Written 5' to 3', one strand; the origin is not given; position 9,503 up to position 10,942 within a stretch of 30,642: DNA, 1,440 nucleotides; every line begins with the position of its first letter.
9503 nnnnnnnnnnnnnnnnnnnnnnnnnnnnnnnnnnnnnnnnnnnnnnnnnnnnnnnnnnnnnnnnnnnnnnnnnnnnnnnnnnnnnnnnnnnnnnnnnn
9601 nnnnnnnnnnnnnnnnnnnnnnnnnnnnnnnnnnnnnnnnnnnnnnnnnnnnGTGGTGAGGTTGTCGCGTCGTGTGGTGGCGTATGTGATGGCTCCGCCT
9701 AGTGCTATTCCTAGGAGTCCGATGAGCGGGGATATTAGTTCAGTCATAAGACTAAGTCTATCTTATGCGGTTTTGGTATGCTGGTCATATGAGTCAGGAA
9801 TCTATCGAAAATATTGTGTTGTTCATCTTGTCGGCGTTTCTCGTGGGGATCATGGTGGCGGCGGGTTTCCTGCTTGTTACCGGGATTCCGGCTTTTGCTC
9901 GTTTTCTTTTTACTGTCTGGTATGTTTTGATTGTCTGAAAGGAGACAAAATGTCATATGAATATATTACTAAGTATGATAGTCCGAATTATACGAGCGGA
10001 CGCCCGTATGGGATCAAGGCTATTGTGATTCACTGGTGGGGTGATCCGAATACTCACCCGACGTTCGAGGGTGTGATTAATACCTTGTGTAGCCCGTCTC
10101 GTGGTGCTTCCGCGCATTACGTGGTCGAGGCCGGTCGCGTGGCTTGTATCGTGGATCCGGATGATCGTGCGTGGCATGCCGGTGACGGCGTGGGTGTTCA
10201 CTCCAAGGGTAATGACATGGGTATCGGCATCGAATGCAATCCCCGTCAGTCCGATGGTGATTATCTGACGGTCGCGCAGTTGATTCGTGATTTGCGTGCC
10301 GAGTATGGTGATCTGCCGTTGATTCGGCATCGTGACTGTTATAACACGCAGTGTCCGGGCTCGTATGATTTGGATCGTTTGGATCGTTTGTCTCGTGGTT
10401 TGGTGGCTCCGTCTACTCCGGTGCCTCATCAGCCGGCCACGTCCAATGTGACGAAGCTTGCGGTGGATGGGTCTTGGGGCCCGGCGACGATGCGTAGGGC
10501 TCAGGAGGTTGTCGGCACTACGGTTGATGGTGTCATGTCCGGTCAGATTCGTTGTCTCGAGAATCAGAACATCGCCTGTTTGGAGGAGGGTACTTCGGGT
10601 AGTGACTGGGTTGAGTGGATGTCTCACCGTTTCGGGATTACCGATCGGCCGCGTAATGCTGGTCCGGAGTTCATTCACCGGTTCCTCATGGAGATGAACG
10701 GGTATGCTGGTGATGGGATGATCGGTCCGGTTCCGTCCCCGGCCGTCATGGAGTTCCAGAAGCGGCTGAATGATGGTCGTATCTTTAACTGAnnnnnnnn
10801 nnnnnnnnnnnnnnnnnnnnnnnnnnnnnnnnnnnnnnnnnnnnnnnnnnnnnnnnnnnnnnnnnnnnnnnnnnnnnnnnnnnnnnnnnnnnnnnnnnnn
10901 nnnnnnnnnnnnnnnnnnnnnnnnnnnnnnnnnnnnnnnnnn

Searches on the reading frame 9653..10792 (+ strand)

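Call 71: search_protein_families(library=pfam, proteins=[window:9653-10792:+], max_evalue=0.01)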
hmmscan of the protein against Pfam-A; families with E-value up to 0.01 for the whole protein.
window:9653-10792:+ (379 aa): 1 family
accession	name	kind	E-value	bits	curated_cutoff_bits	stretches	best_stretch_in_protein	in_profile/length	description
PF01510.30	Amidase_2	-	1.6e-16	61.2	26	1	121-236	5-130/131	N-acetylmuramoyl-L-alanine amidase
